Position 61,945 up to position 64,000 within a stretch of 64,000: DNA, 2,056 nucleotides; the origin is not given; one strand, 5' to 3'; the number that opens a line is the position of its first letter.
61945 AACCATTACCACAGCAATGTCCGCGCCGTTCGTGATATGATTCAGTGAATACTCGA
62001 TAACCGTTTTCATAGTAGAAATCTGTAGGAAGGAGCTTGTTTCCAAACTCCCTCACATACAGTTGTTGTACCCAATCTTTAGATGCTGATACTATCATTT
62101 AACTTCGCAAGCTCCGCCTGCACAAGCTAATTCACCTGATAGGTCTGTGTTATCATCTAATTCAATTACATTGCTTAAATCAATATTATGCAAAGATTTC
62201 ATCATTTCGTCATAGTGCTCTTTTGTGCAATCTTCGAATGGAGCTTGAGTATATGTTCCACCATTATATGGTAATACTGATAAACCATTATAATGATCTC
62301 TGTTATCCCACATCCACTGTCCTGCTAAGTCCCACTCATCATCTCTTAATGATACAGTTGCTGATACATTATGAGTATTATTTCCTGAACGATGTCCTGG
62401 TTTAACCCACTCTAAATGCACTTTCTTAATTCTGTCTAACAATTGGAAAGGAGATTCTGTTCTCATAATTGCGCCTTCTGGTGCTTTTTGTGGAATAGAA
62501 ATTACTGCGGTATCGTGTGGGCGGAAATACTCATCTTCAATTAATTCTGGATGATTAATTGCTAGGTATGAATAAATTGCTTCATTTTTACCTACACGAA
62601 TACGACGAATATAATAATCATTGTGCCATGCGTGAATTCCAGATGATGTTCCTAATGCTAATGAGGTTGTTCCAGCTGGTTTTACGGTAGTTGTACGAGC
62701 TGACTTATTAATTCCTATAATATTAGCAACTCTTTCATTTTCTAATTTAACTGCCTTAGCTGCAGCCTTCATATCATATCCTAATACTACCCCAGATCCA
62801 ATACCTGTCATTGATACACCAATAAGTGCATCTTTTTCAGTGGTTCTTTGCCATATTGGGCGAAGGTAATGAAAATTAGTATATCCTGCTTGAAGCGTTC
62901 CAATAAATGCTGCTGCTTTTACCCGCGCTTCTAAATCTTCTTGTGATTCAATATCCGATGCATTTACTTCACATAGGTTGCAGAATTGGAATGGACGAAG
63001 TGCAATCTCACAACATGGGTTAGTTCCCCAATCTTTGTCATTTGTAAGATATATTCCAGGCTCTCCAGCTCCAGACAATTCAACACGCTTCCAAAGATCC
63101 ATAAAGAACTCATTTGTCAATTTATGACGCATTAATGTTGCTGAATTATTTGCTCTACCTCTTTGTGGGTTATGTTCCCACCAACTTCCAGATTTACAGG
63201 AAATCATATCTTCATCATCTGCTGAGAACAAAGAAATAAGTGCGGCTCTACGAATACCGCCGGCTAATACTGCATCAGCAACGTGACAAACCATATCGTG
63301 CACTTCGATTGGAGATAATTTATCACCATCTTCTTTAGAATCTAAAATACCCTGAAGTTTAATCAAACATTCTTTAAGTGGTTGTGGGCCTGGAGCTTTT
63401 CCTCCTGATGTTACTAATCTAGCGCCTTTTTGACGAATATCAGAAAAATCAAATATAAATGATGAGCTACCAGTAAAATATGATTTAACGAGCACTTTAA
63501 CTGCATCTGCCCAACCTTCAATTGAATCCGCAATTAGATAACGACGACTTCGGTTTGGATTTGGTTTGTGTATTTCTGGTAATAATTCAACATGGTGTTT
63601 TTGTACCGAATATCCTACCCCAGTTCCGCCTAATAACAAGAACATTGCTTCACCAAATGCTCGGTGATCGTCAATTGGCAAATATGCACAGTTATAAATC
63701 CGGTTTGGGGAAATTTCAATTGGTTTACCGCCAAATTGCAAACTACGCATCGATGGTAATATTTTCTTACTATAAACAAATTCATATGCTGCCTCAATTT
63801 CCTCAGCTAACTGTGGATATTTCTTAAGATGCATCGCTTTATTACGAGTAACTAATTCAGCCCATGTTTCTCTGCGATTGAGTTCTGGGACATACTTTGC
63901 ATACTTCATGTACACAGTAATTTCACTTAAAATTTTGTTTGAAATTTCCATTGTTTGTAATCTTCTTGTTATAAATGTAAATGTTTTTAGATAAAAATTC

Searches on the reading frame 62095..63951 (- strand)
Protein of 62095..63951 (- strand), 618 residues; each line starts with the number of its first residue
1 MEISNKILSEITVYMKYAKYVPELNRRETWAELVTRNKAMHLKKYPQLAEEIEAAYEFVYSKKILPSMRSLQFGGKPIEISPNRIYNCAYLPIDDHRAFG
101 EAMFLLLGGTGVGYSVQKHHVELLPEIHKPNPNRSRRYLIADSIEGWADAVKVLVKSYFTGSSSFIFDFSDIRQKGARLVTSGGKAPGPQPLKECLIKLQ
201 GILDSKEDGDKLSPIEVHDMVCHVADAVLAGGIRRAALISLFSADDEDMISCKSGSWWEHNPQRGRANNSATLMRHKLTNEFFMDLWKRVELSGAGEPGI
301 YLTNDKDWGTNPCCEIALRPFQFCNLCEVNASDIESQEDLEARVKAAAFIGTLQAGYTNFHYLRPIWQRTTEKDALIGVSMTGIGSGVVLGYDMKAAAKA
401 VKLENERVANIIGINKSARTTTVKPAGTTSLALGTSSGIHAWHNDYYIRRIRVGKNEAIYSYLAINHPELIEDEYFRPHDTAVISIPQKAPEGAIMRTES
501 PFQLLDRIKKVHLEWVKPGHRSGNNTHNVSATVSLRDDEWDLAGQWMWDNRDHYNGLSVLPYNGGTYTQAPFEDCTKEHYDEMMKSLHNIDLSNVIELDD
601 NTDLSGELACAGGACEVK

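Call 67: search_protein_families(library=phrogs, proteins=[window:62095-63951:-], max_evalue=0.00001)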
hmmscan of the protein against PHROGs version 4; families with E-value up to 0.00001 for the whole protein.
window:62095-63951:- (618 aa): 1 family
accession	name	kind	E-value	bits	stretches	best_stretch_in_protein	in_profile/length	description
phrog_367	-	DNA, RNA and nucleotide metabolism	9.4e-127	425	1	2-618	28-697/701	ribonucleotide reductase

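Call 82: find_encoding_contigs(protein=window:62095-63951:-, flank=10000, max_places=1)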
Protein window:62095-63951:- (618 aa): no gene with exactly this product is on record in the collection.
